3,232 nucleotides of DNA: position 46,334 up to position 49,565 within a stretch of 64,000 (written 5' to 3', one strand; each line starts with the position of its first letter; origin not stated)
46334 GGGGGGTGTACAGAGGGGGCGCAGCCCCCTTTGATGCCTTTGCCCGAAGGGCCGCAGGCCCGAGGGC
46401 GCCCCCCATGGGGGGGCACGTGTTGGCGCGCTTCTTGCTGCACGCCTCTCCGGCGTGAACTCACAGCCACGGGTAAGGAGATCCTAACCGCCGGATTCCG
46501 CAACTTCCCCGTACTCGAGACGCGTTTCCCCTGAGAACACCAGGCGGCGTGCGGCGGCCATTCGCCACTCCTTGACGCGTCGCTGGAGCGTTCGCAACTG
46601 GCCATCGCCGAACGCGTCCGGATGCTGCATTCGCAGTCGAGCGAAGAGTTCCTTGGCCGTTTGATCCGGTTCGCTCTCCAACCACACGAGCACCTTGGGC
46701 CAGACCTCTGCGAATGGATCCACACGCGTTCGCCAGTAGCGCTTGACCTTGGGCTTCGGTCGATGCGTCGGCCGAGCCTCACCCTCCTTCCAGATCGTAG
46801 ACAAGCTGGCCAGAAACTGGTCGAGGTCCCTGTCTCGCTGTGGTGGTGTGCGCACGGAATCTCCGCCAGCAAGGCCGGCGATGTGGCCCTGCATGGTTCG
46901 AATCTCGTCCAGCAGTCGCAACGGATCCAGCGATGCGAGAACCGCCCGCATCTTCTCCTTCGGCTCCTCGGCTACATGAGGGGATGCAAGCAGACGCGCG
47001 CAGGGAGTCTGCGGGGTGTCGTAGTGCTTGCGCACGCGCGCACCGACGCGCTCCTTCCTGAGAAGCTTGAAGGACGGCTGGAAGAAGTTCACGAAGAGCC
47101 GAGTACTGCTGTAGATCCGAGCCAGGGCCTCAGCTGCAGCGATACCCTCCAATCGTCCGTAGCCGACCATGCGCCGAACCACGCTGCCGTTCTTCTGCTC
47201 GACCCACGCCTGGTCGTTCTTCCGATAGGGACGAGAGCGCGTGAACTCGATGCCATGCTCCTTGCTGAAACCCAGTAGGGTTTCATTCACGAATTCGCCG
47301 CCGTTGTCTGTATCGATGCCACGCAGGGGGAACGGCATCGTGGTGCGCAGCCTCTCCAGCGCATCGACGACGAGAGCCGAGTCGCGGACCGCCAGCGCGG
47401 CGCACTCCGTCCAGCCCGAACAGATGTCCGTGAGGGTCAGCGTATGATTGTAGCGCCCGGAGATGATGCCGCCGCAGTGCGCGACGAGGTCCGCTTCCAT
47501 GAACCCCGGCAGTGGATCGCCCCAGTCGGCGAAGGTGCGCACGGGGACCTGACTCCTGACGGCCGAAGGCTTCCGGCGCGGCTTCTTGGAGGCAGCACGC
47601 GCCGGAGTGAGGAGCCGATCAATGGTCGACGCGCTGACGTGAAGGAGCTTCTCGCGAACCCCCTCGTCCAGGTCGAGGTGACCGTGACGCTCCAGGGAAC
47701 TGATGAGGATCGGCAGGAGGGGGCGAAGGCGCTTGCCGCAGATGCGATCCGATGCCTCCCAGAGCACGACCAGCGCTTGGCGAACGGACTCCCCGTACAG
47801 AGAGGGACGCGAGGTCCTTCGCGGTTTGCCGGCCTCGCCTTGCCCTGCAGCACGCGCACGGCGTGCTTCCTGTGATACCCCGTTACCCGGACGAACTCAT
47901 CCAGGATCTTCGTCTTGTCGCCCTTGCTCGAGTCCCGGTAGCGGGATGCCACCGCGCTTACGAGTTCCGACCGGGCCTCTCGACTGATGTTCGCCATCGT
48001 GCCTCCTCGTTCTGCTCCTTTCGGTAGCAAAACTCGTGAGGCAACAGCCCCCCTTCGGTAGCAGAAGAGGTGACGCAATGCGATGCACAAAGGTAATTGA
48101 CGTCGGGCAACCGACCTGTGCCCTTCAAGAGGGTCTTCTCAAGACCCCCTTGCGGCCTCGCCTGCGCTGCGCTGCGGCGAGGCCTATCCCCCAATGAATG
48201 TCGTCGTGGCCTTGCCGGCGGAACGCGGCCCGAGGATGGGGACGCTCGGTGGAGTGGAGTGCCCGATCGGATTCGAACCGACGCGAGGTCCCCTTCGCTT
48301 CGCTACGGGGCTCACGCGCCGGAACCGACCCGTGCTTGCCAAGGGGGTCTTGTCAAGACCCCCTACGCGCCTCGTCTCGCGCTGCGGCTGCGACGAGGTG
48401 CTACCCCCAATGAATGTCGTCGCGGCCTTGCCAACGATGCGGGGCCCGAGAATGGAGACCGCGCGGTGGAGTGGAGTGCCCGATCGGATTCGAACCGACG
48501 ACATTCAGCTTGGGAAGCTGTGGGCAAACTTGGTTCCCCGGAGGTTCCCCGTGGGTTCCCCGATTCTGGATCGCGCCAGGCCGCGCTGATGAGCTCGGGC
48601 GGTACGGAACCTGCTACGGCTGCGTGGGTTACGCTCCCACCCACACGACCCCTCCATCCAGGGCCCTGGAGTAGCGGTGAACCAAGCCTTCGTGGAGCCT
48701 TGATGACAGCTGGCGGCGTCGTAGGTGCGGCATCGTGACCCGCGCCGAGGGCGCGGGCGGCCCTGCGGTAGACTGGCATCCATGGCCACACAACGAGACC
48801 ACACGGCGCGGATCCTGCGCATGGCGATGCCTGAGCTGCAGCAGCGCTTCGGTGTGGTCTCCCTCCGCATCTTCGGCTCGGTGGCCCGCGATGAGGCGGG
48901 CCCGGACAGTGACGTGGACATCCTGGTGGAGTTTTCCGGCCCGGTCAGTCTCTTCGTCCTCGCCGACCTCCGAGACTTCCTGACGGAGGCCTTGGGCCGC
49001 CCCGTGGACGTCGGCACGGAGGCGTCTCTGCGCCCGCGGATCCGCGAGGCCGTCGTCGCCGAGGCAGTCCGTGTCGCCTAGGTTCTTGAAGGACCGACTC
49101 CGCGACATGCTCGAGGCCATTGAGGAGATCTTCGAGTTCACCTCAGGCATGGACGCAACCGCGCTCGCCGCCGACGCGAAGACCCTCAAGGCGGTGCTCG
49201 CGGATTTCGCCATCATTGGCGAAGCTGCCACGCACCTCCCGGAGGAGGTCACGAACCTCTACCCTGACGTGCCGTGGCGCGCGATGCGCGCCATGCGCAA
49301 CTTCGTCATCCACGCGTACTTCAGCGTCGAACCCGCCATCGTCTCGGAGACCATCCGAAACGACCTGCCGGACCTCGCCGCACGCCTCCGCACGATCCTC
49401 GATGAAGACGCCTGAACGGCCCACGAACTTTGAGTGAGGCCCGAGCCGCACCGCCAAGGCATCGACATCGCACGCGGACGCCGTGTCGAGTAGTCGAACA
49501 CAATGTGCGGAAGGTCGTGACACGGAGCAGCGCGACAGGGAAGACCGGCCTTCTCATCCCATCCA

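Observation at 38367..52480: Nine copies of the tRNA-Gly(CCC) 3' end within 14 kb: stacked att-like junctions but no recombinase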

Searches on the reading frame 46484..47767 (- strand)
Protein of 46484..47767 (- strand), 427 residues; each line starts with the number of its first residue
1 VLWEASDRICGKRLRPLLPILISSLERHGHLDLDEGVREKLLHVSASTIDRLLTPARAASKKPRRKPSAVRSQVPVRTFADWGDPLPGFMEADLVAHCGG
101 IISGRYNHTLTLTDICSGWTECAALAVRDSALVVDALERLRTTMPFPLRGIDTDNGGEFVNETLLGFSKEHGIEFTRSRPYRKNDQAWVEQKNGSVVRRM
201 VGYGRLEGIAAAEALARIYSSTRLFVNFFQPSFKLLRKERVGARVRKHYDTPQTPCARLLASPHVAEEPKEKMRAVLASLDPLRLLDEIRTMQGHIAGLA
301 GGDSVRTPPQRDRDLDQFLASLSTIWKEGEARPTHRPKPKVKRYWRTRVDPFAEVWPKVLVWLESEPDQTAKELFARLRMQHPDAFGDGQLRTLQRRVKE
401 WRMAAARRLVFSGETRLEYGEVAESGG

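Call 17: search_protein_families(library=pfam, proteins=[window:46484-47767:-], max_evalue=0.01)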
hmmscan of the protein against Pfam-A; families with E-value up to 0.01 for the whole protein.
window:46484-47767:- (427 aa): 1 family
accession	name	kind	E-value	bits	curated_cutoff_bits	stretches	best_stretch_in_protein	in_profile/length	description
PF00665.32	rve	-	3.8e-10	40.4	32.6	1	90-182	8-101/102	Integrase core domain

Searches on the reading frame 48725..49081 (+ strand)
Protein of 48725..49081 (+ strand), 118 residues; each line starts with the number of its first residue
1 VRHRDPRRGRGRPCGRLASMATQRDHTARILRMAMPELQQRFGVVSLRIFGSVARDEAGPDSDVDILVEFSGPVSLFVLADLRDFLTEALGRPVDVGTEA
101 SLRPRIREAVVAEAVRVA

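Call 16: search_protein_families(library=pfam, proteins=[window:48725-49081:+], max_evalue=0.01)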
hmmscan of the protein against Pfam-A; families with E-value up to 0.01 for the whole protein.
window:48725-49081:+ (118 aa): 3 families
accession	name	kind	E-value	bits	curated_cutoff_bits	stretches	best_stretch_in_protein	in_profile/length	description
PF01909.29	NTP_transf_2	-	5.5e-16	59.2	21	1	36-115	6-91/93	Nucleotidyltransferase domain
PF18765.7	Polbeta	-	5.8e-08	33.2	26.9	1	38-114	7-84/93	Polymerase beta, Nucleotidyltransferase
PF03445.19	DUF294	-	0.0031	17.9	21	1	23-66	28-71/138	Putative nucleotidyltransferase DUF294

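Call 89: search_protein_families(library=pfam, proteins=[L031:17932-18507:-, L031:16784-17566:+, L031:8031-9131:-, L029:317-1165:+, L029:2822-3631:+, L029:14175-15194:+, L029:12523-13005:+, L031:12407-14041:+, L030:12676-13158:-], max_evalue=0.01)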
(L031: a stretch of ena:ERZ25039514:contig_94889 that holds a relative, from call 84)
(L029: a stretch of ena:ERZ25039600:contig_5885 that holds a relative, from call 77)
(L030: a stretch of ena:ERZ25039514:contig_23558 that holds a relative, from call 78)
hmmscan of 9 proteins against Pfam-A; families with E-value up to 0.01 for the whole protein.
L031:17932-18507:- (191 aa): 0 families

L031:16784-17566:+ (260 aa): 0 families

L031:8031-9131:- (366 aa): 0 families

L029:317-1165:+ (282 aa): 3 families
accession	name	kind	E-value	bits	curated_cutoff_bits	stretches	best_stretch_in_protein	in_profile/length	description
PF00589.27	Phage_integrase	-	1.4e-42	145.9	27.1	1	102-264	2-171/172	Phage integrase family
PF13495.12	Phage_int_SAM_4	-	2e-21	76.6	27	1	4-86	1-84/85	Phage integrase, N-terminal SAM-like domain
PF02899.23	Phage_int_SAM_1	-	0.00065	20.4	22.3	1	15-77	12-76/83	Phage integrase, N-terminal SAM-like domain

L029:2822-3631:+ (269 aa): 2 families
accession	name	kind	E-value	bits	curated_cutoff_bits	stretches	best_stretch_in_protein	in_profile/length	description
PF02899.23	Phage_int_SAM_1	-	1.3e-08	35.4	22.3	1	115-195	2-81/83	Phage integrase, N-terminal SAM-like domain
PF13495.12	Phage_int_SAM_4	-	0.0087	16.9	27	0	119-169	7-52/85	Phage integrase, N-terminal SAM-like domain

L029:14175-15194:+ (339 aa): 0 families

L029:12523-13005:+ (160 aa): 0 families

L031:12407-14041:+ (544 aa): 1 family
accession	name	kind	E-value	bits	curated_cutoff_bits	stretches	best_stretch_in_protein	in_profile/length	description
PF06782.17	UPF0236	-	6.2e-05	22.4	24.3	0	80-165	55-144/400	Uncharacterised protein family (UPF0236)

L030:12676-13158:- (160 aa): 0 families

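Call 105: search_protein_families(library=ncbifam, proteins=[window:48725-49081:+], max_evalue=0.001)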
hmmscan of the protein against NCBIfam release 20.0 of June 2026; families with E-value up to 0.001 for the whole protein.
window:48725-49081:+ (118 aa): 2 families
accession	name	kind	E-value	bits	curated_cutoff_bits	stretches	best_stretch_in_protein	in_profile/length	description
NF047752.1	MntA_antitoxin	equivalog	1.2e-10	41.2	60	1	39-116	2-79/106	type VII toxin-antitoxin system MntA family adenylyltransferase antitoxin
NF051895.1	anti_phage_HalB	equivalog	0.00055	19.6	190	1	47-67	2-22/211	anti-phage Hailong system nucleotidyltransferase HalB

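Call 106: search_protein_families(library=padloc, proteins=[window:48725-49081:+], max_evalue=0.001)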
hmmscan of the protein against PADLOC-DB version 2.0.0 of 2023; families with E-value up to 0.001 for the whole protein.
window:48725-49081:+ (118 aa): 8 families
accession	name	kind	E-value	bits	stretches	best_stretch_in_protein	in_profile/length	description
PDLC04904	PDC-S09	-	1e-28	97.5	1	20-117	1-98/104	-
PDLC04902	PDC-S09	-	2.3e-26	89.9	1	32-116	9-94/97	-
PDLC04906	PDC-S09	-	4.3e-23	79.5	1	23-115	3-96/98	-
PDLC04905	PDC-S09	-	2.4e-17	61.1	1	30-116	7-97/101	-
PDLC04903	PDC-S09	-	3.9e-08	31.6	1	24-75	4-57/108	-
PDLC04907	PDC-S09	-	8.2e-08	30.4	1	25-78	8-61/114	-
PDLC04369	PDC-M05A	-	1.9e-06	25.7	1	17-71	81-130/201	-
PDLC04368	PDC-M05A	-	3.1e-06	25.1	1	17-95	82-157/201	-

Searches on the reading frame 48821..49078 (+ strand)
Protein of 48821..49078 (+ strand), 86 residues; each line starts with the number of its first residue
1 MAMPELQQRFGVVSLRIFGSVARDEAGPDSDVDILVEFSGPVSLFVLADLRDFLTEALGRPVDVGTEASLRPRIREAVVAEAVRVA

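Call 89: search_protein_families(library=pfam, proteins=[L031:17932-18507:-, L031:16784-17566:+, L031:8031-9131:-, L029:317-1165:+, L029:2822-3631:+, L029:14175-15194:+, L029:12523-13005:+, L031:12407-14041:+, L030:12676-13158:-], max_evalue=0.01)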
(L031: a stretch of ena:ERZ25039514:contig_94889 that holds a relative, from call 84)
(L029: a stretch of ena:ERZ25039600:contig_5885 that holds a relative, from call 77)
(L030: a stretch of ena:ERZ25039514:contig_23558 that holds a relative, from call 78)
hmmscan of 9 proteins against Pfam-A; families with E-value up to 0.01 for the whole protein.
L031:17932-18507:- (191 aa): 0 families

L031:16784-17566:+ (260 aa): 0 families

L031:8031-9131:- (366 aa): 0 families

L029:317-1165:+ (282 aa): 3 families
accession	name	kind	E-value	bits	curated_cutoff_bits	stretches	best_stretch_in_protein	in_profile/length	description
PF00589.27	Phage_integrase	-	1.4e-42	145.9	27.1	1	102-264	2-171/172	Phage integrase family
PF13495.12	Phage_int_SAM_4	-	2e-21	76.6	27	1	4-86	1-84/85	Phage integrase, N-terminal SAM-like domain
PF02899.23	Phage_int_SAM_1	-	0.00065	20.4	22.3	1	15-77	12-76/83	Phage integrase, N-terminal SAM-like domain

L029:2822-3631:+ (269 aa): 2 families
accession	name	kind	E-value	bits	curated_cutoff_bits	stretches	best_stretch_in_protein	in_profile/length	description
PF02899.23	Phage_int_SAM_1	-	1.3e-08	35.4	22.3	1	115-195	2-81/83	Phage integrase, N-terminal SAM-like domain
PF13495.12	Phage_int_SAM_4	-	0.0087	16.9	27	0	119-169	7-52/85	Phage integrase, N-terminal SAM-like domain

L029:14175-15194:+ (339 aa): 0 families

L029:12523-13005:+ (160 aa): 0 families

L031:12407-14041:+ (544 aa): 1 family
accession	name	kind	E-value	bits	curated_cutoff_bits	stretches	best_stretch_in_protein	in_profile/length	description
PF06782.17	UPF0236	-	6.2e-05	22.4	24.3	0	80-165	55-144/400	Uncharacterised protein family (UPF0236)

L030:12676-13158:- (160 aa): 0 families

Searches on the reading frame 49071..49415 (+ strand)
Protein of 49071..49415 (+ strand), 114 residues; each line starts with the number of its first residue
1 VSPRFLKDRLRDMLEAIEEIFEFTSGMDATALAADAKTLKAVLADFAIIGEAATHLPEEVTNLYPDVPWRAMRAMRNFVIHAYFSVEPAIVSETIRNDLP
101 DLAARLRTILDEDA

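Call 16: search_protein_families(library=pfam, proteins=[window:49071-49415:+], max_evalue=0.01)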
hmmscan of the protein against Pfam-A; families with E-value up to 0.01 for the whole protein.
window:49071-49415:+ (114 aa): 1 family
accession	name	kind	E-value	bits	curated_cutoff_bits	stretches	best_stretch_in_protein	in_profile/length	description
PF01934.22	HepT-like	-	5e-25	88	23.5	1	13-109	1-120/120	Ribonuclease HepT-like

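Call 77: find_encoding_contigs(protein=P0013, flank=10000, max_places=10)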
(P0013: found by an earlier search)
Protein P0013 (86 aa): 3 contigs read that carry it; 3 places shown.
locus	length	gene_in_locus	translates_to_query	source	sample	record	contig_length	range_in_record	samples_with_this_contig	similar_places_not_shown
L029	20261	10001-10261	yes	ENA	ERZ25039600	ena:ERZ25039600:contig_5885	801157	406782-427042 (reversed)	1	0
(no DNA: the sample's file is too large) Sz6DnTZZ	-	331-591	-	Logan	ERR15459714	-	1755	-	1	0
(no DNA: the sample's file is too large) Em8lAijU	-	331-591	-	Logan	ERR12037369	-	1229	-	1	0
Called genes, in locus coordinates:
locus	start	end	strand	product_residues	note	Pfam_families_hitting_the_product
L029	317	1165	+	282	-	PF13495:Phage_int_SAM_4, PF00589:Phage_integrase, PF22823:MrpR_C_cat (weak)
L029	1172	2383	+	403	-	PF14319:Zn_Tnp_IS91, PF04986:Y2_Tnp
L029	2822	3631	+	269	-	PF02899:Phage_int_SAM_1 (faint)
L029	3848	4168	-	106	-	-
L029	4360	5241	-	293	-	PF14319:Zn_Tnp_IS91, PF04986:Y2_Tnp (faint)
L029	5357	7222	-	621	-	PF13620:CarboxypepD_reg (faint)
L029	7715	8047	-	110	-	-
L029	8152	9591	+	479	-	-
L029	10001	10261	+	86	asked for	PF01909:NTP_transf_2, PF18765:Polbeta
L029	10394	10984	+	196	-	PF13518:HTH_28 (weak), PF13551:HTH_29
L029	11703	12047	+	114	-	PF20586:DUF6788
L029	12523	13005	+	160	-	-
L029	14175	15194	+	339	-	-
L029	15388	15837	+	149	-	-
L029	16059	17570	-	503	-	PF05977:MFS_3, PF07690:MFS_1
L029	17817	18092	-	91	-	PF02609:Exonuc_VII_S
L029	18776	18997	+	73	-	-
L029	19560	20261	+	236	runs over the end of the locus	PF01488:Shikimate_DH, PF03807:F420_oxidored (faint), PF13241:NAD_binding_7 (faint), PF00745:GlutR_dimer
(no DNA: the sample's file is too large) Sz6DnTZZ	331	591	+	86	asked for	PF01909:NTP_transf_2, PF18765:Polbeta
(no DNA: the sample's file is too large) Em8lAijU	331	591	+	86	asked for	PF01909:NTP_transf_2, PF18765:Polbeta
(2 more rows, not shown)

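Call 78: find_encoding_contigs(protein=P0017, flank=10000, max_places=10)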
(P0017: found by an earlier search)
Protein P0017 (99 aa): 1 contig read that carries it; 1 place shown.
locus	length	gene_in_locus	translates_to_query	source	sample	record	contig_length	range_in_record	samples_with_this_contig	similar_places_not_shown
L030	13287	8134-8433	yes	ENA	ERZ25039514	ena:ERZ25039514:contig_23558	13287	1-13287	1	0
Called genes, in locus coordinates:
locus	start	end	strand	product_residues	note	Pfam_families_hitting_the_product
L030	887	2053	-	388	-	PF05593:RHS_repeat (faint)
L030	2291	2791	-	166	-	PF05593:RHS_repeat (faint)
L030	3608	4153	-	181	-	-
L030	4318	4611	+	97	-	-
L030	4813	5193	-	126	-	-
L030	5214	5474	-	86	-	-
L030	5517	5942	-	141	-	-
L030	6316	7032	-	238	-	PF25023:TEN_YD-shell (weak), PF05593:RHS_repeat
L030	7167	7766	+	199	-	-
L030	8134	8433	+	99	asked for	PF01909:NTP_transf_2, PF18765:Polbeta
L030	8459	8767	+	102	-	PF01934:HepT-like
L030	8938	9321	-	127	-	-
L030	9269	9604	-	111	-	-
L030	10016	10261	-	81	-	-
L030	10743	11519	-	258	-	PF01695:IstB_IS21, PF00308:Bac_DnaA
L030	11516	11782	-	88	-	-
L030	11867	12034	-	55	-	PF22483:Mu-transpos_C_2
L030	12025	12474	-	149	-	-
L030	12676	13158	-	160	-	-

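Call 84: find_encoding_contigs(protein=P0043, flank=10000, max_places=5)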
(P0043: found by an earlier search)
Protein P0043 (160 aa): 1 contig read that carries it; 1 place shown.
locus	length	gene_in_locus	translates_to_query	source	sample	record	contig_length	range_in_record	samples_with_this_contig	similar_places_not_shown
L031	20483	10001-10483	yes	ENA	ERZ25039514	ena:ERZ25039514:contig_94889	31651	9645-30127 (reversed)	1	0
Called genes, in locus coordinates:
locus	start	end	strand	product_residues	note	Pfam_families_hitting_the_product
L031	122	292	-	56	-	-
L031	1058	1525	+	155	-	PF01654:Cyt_bd_oxida_I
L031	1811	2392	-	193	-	PF14344:DUF4397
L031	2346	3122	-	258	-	PF14344:DUF4397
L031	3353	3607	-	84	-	-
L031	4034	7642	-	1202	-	-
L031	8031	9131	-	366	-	-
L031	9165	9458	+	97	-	-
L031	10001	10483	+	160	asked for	PF08843:AbiEii (weak)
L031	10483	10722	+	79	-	-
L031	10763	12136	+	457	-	-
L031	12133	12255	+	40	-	-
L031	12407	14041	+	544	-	-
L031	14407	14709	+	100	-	PF10387:DUF2442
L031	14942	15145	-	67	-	-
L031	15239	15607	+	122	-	PF00106:adh_short, PF08659:KR (weak), PF13460:NAD_binding_10, PF13561:adh_short_C2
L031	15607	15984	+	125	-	PF00106:adh_short, PF13561:adh_short_C2, PF23441:SDR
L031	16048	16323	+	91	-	PF04244:DPRP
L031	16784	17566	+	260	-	-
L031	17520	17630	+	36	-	-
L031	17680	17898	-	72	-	PF04986:Y2_Tnp (weak)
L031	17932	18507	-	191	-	-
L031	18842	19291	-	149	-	PF00582:Usp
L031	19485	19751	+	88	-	-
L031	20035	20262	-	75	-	PF03781:FGE-sulfatase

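Call 89: search_protein_families(library=pfam, proteins=[L031:17932-18507:-, L031:16784-17566:+, L031:8031-9131:-, L029:317-1165:+, L029:2822-3631:+, L029:14175-15194:+, L029:12523-13005:+, L028:501-1196:+, L031:12407-14041:+, L030:12676-13158:-], max_evalue=0.01)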
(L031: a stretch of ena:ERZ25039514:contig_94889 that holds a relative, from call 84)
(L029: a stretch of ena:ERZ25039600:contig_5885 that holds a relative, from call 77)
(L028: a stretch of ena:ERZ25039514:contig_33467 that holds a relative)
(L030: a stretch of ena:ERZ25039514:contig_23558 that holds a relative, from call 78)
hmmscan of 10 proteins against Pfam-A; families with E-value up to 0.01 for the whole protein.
L031:17932-18507:- (191 aa): 0 families

L031:16784-17566:+ (260 aa): 0 families

L031:8031-9131:- (366 aa): 0 families

L029:317-1165:+ (282 aa): 3 families
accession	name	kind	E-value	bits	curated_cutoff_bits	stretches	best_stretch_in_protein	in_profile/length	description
PF00589.27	Phage_integrase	-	1.4e-42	145.9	27.1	1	102-264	2-171/172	Phage integrase family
PF13495.12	Phage_int_SAM_4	-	2e-21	76.6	27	1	4-86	1-84/85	Phage integrase, N-terminal SAM-like domain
PF02899.23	Phage_int_SAM_1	-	0.00065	20.4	22.3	1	15-77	12-76/83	Phage integrase, N-terminal SAM-like domain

L029:2822-3631:+ (269 aa): 2 families
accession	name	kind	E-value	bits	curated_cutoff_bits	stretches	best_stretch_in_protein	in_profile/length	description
PF02899.23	Phage_int_SAM_1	-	1.3e-08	35.4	22.3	1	115-195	2-81/83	Phage integrase, N-terminal SAM-like domain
PF13495.12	Phage_int_SAM_4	-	0.0087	16.9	27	0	119-169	7-52/85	Phage integrase, N-terminal SAM-like domain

L029:14175-15194:+ (339 aa): 0 families

L029:12523-13005:+ (160 aa): 0 families

L028:501-1196:+ (231 aa): 0 families

L031:12407-14041:+ (544 aa): 1 family
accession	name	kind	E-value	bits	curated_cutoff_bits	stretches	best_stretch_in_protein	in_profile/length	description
PF06782.17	UPF0236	-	6.2e-05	22.4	24.3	0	80-165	55-144/400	Uncharacterised protein family (UPF0236)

L030:12676-13158:- (160 aa): 0 families

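Call 91: find_encoding_contigs(protein=P0022, flank=10000, max_places=10)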
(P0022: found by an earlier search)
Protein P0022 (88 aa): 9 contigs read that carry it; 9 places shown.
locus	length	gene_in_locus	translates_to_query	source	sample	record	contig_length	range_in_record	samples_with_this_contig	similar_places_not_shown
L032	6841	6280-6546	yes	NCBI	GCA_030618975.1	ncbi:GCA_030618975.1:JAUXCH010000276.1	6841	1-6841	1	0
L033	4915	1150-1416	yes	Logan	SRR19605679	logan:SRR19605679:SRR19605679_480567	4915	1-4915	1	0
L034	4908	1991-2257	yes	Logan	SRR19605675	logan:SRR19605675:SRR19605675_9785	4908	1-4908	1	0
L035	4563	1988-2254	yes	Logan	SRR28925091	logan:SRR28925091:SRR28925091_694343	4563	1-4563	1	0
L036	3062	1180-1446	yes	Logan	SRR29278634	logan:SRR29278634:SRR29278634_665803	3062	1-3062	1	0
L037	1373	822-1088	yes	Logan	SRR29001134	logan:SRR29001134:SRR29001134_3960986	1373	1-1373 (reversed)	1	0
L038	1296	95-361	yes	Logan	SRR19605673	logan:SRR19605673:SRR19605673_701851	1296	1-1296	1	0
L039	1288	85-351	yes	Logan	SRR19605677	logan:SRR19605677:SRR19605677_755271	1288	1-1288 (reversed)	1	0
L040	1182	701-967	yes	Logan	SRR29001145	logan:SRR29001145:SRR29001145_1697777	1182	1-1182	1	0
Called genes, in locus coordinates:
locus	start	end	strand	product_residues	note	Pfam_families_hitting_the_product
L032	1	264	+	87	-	?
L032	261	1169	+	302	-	PF01379:Porphobil_deam, PF03900:Porphobil_deamC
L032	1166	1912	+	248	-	PF02602:HEM4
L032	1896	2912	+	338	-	PF00490:ALAD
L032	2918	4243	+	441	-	PF00202:Aminotran_3, PF00155:Aminotran_1_2 (weak)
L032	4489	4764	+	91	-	PF01402:RHH_1 (weak), PF19891:DUF6364 (weak)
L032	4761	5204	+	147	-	PF01850:PIN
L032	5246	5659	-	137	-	PF13453:Zn_ribbon_TFIIB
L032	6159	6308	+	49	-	-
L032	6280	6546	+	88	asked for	PF10387:DUF2442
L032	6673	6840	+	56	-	?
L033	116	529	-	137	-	PF13453:Zn_ribbon_TFIIB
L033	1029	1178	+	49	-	-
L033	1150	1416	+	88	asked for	PF10387:DUF2442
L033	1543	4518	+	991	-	PF13646:HEAT_2 (faint)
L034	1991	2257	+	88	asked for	PF10387:DUF2442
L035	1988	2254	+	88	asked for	PF10387:DUF2442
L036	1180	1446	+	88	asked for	PF10387:DUF2442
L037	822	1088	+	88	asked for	PF10387:DUF2442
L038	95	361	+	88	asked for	PF10387:DUF2442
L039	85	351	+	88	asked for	PF10387:DUF2442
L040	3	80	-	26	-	?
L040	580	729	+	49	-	-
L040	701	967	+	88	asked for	PF10387:DUF2442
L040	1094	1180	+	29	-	?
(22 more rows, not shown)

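Call 92: find_encoding_contigs(protein=P0047, flank=10000, max_places=10)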
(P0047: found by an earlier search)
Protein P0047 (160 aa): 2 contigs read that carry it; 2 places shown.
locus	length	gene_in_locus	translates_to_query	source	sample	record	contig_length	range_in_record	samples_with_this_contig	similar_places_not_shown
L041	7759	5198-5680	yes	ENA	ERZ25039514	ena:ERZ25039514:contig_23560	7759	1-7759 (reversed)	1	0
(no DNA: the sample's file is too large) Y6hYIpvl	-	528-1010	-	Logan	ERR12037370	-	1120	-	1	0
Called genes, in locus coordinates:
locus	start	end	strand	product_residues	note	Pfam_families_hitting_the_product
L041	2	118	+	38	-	?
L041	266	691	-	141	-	PF04237:YjbR (weak)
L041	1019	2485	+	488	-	PF13396:PLDc_N (weak), PF13091:PLDc_2 (weak), PF00614:PLDc (weak)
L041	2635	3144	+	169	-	-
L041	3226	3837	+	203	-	-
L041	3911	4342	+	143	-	-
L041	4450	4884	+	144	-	PF18765:Polbeta (weak), PF01909:NTP_transf_2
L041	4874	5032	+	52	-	-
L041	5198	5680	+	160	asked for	PF08843:AbiEii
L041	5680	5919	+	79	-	-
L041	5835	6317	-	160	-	-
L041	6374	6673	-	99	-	-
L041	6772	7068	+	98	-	PF13711:DUF4160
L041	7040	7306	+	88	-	PF10387:DUF2442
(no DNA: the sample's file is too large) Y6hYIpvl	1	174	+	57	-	?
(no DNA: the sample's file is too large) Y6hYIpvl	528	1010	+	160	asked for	PF08843:AbiEii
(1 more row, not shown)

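Call 105: search_protein_families(library=ncbifam, proteins=[window:49071-49415:+], max_evalue=0.001)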
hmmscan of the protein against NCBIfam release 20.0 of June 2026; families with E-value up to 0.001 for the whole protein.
window:49071-49415:+ (114 aa): 1 family
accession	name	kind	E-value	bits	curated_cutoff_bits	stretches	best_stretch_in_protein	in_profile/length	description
NF047751.1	HepT_toxin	equivalog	1.2e-06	28.4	60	1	69-103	84-118/120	type VII toxin-antitoxin system HepT family RNase toxin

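Call 106: search_protein_families(library=padloc, proteins=[window:49071-49415:+], max_evalue=0.001)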
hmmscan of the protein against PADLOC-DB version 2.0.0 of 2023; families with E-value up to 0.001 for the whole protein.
window:49071-49415:+ (114 aa): 0 families
